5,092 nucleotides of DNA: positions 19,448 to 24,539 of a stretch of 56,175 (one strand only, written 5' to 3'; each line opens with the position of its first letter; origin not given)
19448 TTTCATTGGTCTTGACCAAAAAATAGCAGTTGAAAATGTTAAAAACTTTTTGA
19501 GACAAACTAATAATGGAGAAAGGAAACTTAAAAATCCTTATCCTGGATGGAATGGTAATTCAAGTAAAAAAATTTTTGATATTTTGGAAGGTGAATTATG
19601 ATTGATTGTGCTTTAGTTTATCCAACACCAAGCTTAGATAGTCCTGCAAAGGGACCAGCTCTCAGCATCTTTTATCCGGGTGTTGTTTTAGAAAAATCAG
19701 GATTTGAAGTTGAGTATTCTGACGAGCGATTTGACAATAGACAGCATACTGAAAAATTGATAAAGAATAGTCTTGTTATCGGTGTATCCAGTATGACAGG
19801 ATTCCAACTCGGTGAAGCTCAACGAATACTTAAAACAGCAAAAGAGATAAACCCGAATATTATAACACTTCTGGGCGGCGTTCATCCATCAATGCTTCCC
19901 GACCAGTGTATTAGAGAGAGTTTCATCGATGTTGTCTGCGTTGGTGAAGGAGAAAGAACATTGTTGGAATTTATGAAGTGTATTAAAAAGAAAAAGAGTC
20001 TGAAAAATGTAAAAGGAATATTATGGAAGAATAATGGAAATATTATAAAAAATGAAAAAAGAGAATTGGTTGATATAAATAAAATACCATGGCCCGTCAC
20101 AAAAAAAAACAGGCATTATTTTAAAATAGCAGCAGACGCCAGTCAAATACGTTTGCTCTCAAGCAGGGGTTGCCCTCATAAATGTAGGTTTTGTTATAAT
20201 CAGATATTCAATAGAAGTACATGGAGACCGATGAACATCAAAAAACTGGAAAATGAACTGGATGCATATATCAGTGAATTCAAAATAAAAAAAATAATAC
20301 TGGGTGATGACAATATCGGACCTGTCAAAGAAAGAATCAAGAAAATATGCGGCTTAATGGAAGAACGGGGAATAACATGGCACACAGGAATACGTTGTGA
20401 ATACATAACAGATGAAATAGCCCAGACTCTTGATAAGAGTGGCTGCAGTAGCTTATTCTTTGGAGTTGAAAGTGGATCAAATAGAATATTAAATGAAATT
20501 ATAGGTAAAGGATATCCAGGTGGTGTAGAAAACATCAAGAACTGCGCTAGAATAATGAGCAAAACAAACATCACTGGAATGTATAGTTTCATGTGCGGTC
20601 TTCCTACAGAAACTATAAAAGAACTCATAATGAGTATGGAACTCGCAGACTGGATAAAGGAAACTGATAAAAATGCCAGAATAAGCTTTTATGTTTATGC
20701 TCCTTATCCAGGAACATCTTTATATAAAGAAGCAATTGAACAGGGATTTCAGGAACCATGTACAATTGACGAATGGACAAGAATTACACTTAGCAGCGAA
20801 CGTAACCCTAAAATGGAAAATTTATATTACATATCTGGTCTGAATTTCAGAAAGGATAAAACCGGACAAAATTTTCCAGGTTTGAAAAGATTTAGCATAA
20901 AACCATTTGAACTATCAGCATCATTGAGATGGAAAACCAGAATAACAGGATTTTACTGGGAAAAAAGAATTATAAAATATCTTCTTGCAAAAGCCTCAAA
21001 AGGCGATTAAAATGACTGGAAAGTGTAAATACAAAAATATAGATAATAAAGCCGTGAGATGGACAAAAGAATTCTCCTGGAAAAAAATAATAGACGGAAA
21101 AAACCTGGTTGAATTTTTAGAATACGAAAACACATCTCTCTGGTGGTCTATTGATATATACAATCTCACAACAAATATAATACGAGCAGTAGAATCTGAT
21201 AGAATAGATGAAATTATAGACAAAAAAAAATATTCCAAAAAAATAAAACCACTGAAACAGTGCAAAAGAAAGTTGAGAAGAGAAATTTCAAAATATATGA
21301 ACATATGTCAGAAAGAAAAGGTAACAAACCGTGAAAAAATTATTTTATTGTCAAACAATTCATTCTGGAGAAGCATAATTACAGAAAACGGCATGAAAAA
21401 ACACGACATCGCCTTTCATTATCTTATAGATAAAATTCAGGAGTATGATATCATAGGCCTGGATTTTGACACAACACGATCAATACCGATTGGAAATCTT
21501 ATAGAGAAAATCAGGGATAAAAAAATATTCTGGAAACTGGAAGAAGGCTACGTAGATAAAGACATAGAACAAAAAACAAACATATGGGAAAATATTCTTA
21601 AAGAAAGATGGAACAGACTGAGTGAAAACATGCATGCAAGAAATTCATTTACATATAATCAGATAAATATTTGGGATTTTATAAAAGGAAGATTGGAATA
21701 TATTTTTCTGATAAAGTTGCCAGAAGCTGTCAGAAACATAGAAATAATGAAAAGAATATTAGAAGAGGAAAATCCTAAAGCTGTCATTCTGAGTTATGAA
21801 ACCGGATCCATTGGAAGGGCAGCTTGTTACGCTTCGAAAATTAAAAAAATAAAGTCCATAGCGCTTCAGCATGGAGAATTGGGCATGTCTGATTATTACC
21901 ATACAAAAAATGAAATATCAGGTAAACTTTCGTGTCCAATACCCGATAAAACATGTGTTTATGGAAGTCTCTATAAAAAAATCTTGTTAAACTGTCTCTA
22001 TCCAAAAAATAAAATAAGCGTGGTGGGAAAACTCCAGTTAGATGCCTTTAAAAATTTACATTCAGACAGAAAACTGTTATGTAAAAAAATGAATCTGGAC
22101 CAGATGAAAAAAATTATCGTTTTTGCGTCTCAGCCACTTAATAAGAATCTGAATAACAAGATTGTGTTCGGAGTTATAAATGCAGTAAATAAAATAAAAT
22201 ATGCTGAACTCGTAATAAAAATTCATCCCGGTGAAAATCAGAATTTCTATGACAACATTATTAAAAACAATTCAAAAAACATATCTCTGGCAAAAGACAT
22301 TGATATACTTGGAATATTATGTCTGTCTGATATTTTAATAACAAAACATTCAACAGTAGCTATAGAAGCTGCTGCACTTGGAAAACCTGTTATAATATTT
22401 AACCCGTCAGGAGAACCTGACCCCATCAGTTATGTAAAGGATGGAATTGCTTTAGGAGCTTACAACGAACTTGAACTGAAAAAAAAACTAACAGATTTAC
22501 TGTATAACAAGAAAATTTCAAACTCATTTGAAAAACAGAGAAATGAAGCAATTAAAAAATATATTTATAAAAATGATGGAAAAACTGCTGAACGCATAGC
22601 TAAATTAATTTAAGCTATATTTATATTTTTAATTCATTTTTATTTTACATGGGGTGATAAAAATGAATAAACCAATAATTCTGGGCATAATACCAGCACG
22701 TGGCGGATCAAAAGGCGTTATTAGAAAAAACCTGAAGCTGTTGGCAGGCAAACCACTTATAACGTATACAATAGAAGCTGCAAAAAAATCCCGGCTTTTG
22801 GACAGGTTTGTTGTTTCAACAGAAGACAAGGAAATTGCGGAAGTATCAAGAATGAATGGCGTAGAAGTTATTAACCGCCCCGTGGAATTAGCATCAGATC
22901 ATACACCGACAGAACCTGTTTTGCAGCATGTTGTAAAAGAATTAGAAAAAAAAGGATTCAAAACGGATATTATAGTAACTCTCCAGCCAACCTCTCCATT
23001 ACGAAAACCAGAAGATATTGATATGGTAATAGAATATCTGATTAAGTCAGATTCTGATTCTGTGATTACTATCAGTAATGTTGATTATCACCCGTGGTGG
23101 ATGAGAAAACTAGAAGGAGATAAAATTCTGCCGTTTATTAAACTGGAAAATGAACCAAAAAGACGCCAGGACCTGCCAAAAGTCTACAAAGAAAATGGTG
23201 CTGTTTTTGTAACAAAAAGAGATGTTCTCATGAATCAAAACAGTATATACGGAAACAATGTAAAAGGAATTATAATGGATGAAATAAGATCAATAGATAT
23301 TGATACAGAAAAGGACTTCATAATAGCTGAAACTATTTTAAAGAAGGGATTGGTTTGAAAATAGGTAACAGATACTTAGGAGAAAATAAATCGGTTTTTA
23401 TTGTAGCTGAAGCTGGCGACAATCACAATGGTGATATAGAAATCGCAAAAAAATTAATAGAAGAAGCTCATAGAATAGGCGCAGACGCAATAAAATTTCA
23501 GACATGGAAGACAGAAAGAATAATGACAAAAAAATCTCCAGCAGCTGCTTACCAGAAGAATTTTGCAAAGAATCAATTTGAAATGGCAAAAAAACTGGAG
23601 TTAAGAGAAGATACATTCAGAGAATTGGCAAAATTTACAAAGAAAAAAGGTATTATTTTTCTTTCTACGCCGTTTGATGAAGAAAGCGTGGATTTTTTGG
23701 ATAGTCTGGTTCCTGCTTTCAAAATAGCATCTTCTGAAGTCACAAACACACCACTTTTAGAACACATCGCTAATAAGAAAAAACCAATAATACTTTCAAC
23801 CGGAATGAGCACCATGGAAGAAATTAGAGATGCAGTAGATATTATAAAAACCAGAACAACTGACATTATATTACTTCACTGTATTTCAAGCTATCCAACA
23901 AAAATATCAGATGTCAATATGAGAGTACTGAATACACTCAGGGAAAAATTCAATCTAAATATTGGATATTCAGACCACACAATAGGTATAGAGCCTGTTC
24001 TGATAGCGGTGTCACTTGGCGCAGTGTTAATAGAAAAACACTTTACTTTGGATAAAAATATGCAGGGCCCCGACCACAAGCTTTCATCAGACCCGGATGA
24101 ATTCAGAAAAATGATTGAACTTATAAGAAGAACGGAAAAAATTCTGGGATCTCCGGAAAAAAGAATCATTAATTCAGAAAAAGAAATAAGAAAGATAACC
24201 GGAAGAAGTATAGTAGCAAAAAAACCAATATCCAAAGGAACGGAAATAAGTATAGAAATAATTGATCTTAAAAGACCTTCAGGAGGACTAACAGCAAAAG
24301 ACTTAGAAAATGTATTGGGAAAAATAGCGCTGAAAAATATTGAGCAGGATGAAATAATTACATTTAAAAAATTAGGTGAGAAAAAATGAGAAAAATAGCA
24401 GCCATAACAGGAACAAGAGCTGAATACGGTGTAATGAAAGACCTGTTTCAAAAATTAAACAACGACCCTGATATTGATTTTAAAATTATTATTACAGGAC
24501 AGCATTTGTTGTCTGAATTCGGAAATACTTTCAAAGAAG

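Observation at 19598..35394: Nonulosonic-acid gene cluster loaded with four radical SAM enzymes (three B12-binding paralogues plus one SPASM type): candidate undescribed sugar-tailoring pathway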

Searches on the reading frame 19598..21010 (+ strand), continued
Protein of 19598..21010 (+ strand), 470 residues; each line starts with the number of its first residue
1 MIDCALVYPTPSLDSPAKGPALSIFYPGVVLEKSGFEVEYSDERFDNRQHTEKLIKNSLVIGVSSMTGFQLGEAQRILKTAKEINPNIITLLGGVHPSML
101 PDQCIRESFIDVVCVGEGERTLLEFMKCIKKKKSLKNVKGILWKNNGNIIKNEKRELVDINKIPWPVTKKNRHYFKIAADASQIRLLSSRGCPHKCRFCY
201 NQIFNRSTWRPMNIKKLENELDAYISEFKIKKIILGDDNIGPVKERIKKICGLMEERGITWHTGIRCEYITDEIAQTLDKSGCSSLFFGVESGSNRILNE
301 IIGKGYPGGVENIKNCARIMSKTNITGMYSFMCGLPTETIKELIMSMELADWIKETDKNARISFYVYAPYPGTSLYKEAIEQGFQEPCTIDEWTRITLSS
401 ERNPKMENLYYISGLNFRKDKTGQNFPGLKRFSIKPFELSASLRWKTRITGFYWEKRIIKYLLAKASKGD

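Call 80: search_dna_similar(query=window:19598-21010:+, collection=plasmids, mode=protein, max_evalue=1e-20, max_rows=12)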
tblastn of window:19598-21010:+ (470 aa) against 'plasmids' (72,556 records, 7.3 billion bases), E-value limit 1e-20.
Records with a match: 22; places in all: 27; records where one place covers at least 80% of the query: 8.
Best place of each record, by identity: <60% 22.
By first word of the organism name: Streptomyces 7; Nocardia 4; Lawsonia 3; Solidesulfovibrio 2; Clostridium 1; Calothrix 1; Rhizobium 1; Eleftheria 1; Candidatus 1; Deltaproteobacteria 1.
By predicted mobility (MOB-suite, as given by PLSDB): non-mobilizable 14; mobilizable 7; conjugative 1.
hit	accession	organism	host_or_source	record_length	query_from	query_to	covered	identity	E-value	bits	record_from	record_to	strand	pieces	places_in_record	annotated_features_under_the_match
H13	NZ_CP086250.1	Clostridium estertheticum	single colony,beef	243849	20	400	81%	28.3%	2e-30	132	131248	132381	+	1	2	radical SAM protein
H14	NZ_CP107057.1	Lawsonia intracellularis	-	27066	15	393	81%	27.6%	9e-30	130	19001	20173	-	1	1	radical SAM protein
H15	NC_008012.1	Lawsonia intracellularis PHE/MN1-00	Sus scrofa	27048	15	393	81%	27.6%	9e-30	130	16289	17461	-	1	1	radical SAM protein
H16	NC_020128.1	Lawsonia intracellularis N343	-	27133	15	393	81%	27.6%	9e-30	130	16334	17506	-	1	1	radical SAM protein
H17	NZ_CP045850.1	Streptomyces clavuligerus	pure culture single spore ...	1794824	20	452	92%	24.0%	1e-26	121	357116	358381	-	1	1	none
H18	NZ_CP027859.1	Streptomyces clavuligerus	Cell culture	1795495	20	452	92%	24.0%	1e-26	121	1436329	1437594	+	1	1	none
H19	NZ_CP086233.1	Streptomyces clavuligerus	whole organism,soil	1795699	20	452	92%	24.0%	1e-26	121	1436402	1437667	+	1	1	none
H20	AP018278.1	Calothrix sp. NIES-4101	-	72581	48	404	76%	27.3%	7e-36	149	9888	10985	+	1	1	putative Mg-protoporphyrin IX monomethyl ester oxidative cyclase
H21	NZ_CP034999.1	Rhizobium acidisoli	Phaseolus vulgaris,root nodule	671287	1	376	80%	25.7%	1e-26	121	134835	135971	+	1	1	radical SAM protein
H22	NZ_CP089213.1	Nocardia asteroides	-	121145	45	404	77%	26.8%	2e-38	156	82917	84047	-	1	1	radical SAM protein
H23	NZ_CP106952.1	Eleftheria terrae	soil sample,soil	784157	16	384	79%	25.2%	1e-28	127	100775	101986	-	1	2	cobalamin-dependent protein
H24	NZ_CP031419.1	Nocardia farcinica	Homo sapiens,Madura foot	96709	58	404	74%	26.4%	1e-31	136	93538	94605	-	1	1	radical SAM protein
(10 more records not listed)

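Call 88: predict_structure(alignment_id=A3)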
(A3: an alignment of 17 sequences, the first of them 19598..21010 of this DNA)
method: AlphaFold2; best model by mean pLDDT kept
length: 470 residues; sequences in the alignment: 17
mean_pLDDT: 92.8   pTM: 0.89
mean pLDDT of the five models: 92.8, 91.8, 91.5, 88.7, 83.9
residues with pLDDT >= 90: 375; 70-90: 87; 50-70: 8; < 50: 0
segments of 3 or more residues with pLDDT < 50: none
pLDDT, mean of each block of 10 residues (from residue 1): 96 76 96 98 94 98 92 96 98 94 95 95 98 96 95 94 95 95 92 89 91 95 96 81 94 97 94 97 92 95 93 98 96 92 97 97 91 92 89 83 87 92 88 94 94 89 77
secondary structure, 60 per line:
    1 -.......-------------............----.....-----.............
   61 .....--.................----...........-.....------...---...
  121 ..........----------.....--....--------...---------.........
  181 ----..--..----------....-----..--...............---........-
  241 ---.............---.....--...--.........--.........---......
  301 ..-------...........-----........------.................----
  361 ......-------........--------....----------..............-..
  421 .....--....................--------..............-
elements in order: E2-8 H22-33 E38-42 H48-57 E58-65 H68-84 E89-94 H95-99 H101-105 E112-114 H118-130 E141-145 E148-151 H172-180 H201-204 H214-228 E232-239 H244-256 E260-264 H272-280 E283-291 H295-302 H310-320 E326-333 H340-356 E361-366 H374-381 H390-393 H404-417 H419-425 H428-447 H456-469

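Call 90: fold_search(model_id=the predicted structure, library=pdb)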
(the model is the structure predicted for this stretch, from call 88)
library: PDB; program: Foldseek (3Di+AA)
matches with E <= 10: 1388; with E <= 0.001: 84
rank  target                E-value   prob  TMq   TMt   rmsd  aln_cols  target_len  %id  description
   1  6wte_A                2.6e-20  1.00  0.68  0.58   9.3       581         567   15  Structure of radical S-adenosylmethionine methyltransferase, TsrM, from Kitasatospora setae with cobalamin and [4Fe-4S (released 2020-12-23)
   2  6wtf_A                6.7e-20  1.00  0.68  0.60   4.4       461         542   16  Structure of radical S-adenosylmethionine methyltransferase, TsrM, from Kitasatospora setae with tryptophan substrate  (released 2020-12-23)
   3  6wte_B                7.6e-20  1.00  0.69  0.62   8.9       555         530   16  Structure of radical S-adenosylmethionine methyltransferase, TsrM, from Kitasatospora setae with cobalamin and [4Fe-4S (released 2020-12-23)
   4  5ul3                  1.5e-19  1.00  0.72  0.49   7.1       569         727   19  Structure of Cobalamin-dependent S-adenosylmethionine radical enzyme OxsB with aqua-cobalamin bound (released 2017-04-19)
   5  9ccb                  2.2e-19  1.00  0.66  0.74   6.7       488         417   18  X-ray crystal structure of methyl-coenzyme M reductase glutamine methylase (MgmA) from Methanothermobacter marburgensis  (released 2025-01-01)
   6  5ul4                  3.0e-19  1.00  0.71  0.48   7.7       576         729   19  Structure of Cobalamin-dependent S-adenosylmethionine radical enzyme OxsB with aqua-cobalamin and S-adenosylmethionine b (released 2017-04-19)
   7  6wtf_B                3.1e-19  1.00  0.67  0.59   3.9       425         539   17  Structure of radical S-adenosylmethionine methyltransferase, TsrM, from Kitasatospora setae with tryptophan substrate  (released 2020-12-23)
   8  5ul2                  1.0e-18  1.00  0.70  0.47   7.3       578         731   19  Structure of Apo, SeMet-labeled Cobalamin-dependent S-adenosylmethionine radical enzyme OxsB (released 2017-04-19)
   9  9n1d                  4.8e-18  1.00  0.65  0.51   7.7       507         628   19  Crystal structure of CysS from Corallococcus sp. CA054B with 5'-deoxyadenosine and methionine bound (released 2026-01-28)
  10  9n1c                  6.0e-18  1.00  0.66  0.52   8.8       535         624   18  Crystal structure of CysS from Corallococcus sp. CA054B with 5'-deoxyadenosine, methionine, and pantetheinylated 3-ethox (released 2026-01-28)
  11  6fd2_B                8.9e-18  1.00  0.64  0.66   7.6       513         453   15  Radical SAM 1,2-diol dehydratase AprD4 in complex with its substrate paromamine (released 2018-01-17)
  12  6fd2_A                1.3e-17  1.00  0.68  0.70   5.6       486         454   16  Radical SAM 1,2-diol dehydratase AprD4 in complex with its substrate paromamine (released 2018-01-17)
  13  9n1b                  2.1e-17  1.00  0.66  0.52   8.9       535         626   18  Crystal structure of CysS from Corallococcus sp. CA054B with 5'-deoxyadenosine, methionine, and pantetheinylated 3-metho (released 2026-01-28)
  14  7kdy_A                4.0e-16  1.00  0.68  0.50   8.3       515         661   16  Crystal structure of Streptomyces tokunonesis TokK with hydroxycobalamin, 5'-deoxyadenosine, methionine, and (2R)-pant (released 2022-01-12)
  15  7kdx_B                7.9e-16  1.00  0.68  0.50   8.4       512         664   16  Crystal structure of Streptomyces tokunonesis TokK with hydroxycobalamin, 5'-deoxyadenosine, and methionine (released 2022-01-12)
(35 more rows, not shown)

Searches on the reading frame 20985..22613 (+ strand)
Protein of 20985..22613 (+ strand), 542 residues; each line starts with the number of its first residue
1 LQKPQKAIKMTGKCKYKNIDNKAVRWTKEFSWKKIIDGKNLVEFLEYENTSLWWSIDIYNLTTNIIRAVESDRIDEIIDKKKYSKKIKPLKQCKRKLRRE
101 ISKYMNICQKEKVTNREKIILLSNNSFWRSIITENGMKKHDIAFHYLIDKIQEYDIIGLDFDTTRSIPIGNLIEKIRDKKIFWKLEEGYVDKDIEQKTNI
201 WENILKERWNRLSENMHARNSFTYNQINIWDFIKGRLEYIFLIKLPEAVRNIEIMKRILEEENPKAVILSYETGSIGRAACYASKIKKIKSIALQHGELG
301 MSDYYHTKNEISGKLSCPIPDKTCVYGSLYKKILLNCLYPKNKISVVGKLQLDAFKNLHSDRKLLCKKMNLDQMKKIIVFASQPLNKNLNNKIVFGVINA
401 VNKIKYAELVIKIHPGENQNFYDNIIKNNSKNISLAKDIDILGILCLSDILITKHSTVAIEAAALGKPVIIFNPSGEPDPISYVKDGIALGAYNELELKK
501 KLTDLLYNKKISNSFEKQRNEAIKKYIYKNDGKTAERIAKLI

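Call 3: search_protein_families(library=pfam, proteins=[window:20985-22613:+], max_evalue=0.01)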
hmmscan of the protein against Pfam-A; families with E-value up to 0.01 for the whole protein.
window:20985-22613:+ (542 aa): 5 families
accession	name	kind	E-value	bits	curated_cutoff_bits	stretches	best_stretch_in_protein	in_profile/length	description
PF02350.25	Epimerase_2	-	2.4e-11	43.5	30.6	1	252-542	56-346/347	UDP-N-acetylglucosamine 2-epimerase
PF04464.20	Glyphos_transf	-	2.8e-09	36.9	22.1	1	330-542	145-365/367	CDP-Glycerol:Poly(glycerophosphate) glycerophosphotransferase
PF00534.26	Glycos_transf_1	-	3e-06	27.3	26.4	1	403-518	59-168/172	Glycosyl transferases group 1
PF05332.16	Vesi_VP2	-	0.0062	17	27.7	0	349-425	26-98/113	Vesivirus VP2 protein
PF13692.12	Glyco_trans_1_4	-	0.0079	16.9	27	0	377-506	3-140/142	Glycosyl transferases group 1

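Call 6: search_protein_families(library=ncbifam, proteins=[window:20985-22613:+], max_evalue=0.001)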
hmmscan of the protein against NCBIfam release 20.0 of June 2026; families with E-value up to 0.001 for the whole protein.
window:20985-22613:+ (542 aa): 4 families
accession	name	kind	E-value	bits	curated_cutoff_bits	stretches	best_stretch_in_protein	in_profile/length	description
NF046086.1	BFO_1060_trans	domain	5.5e-27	94.8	200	2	397-542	211-360/365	BFO_1060 family glycosyltransferase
TIGR04396.2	surf_polysacc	subfamily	1.1e-19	70.9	125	1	397-542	213-359/427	surface carbohydrate biosynthesis protein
TIGR00236.1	wecB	equivalog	1.2e-08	34.5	210.15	1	252-539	75-359/366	non-hydrolyzing UDP-N-acetylglucosamine 2-epimerase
NF047684.1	TeichurnBiosyTuaC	equivalog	1.8e-05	23.8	550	1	350-526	194-372/391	teichuronic acid biosynthesis protein TuaC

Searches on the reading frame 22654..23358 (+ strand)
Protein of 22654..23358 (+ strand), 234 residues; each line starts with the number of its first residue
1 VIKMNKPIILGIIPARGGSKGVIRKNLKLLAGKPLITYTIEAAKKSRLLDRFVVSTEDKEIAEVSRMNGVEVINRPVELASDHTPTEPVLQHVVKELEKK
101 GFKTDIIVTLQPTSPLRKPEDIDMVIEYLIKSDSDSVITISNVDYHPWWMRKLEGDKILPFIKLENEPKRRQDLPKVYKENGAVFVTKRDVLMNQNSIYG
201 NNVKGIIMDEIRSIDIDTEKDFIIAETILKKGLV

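Call 3: search_protein_families(library=pfam, proteins=[window:22654-23358:+], max_evalue=0.01)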
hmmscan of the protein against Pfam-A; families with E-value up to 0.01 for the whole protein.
window:22654-23358:+ (234 aa): 3 families
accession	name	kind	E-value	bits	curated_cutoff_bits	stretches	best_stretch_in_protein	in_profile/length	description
PF02348.25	CTP_transf_3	-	8e-28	98.2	22.6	1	11-182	2-149/217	Cytidylyltransferase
PF12804.13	NTP_transf_3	-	7.8e-05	23.3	27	1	24-149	15-132/160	MobA-like NTP transferase domain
PF01128.25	IspD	-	0.0028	17.9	27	0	12-75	4-66/221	2-C-methyl-D-erythritol 4-phosphate cytidylyltransferase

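Call 6: search_protein_families(library=ncbifam, proteins=[window:22654-23358:+], max_evalue=0.001)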
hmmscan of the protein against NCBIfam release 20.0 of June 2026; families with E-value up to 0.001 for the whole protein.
window:22654-23358:+ (234 aa): 6 families
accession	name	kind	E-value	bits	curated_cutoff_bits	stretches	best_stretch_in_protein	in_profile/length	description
TIGR03584.1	PseF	equivalog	1.9e-51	174.8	205.7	1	11-228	2-219/222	pseudaminic acid cytidylyltransferase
NF003952.0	PRK05450.1-5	subfamily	1.7e-17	63.4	193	1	9-140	3-127/250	3-deoxy-manno-octulosonate cytidylyltransferase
NF003950.0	PRK05450.1-3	subfamily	2.7e-15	56.4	234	1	10-140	4-128/248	3-deoxy-manno-octulosonate cytidylyltransferase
NF009905.0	PRK13368.1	subfamily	2e-14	53.5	255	1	10-140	4-125/243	3-deoxy-manno-octulosonate cytidylyltransferase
NF003948.0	PRK05450.1-1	equivalog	5.5e-12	45.4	281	1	9-142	6-133/248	3-deoxy-manno-octulosonate cytidylyltransferase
TIGR00466.1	kdsB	equivalog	4.7e-10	39.3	155.2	1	12-137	6-124/241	3-deoxy-manno-octulosonate cytidylyltransferase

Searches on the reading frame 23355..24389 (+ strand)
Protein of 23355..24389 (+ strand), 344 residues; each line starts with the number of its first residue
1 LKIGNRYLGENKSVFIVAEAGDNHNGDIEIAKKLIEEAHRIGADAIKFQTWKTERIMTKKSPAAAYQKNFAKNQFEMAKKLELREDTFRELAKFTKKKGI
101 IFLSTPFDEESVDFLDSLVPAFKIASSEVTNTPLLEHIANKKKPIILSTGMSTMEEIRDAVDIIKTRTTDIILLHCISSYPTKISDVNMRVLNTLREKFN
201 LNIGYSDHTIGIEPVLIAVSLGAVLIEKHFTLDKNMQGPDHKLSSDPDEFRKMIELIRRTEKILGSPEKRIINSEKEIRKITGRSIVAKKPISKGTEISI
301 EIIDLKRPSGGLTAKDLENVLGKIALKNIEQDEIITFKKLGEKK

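Call 3: search_protein_families(library=pfam, proteins=[window:23355-24389:+], max_evalue=0.01)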
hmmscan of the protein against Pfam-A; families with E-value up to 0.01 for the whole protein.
window:23355-24389:+ (344 aa): 2 families
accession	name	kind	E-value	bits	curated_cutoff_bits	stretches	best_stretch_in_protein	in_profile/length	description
PF03102.20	NeuB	-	4.8e-93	311.5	22.1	1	34-268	1-240/241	NeuB family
PF08666.17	SAF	-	5.7e-11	43.3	21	1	284-339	2-61/63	SAF domain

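Call 6: search_protein_families(library=ncbifam, proteins=[window:23355-24389:+], max_evalue=0.001)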
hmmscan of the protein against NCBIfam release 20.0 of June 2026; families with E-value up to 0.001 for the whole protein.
window:23355-24389:+ (344 aa): 6 families
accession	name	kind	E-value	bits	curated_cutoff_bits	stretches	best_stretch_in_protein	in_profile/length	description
TIGR03569.1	NeuB_NnaB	equivalog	4.1e-124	413.9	399.65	1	14-335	1-329/329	N-acetylneuraminate synthase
TIGR03586.1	PseI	equivalog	4.5e-89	298.9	340.25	1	14-333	2-325/327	pseudaminic acid synthase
TIGR01361.1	DAHP_synth_Bsub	equivalog_domain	2.1e-06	27.3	267.75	1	85-217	75-212/260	3-deoxy-7-phosphoheptulonate synthase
NF006421.0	PRK08673.1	subfamily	3.4e-06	26.5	335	1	84-175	143-236/338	3-deoxy-7-phosphoheptulonate synthase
NF009239.0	PRK12595.1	equivalog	0.00022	20.3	279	1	86-174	169-258/360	bifunctional 3-deoxy-7-phosphoheptulonate synthase/chorismate mutase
NF009933.0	PRK13396.1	subfamily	0.00039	19.5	486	0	87-266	153-343/352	3-deoxy-7-phosphoheptulonate synthase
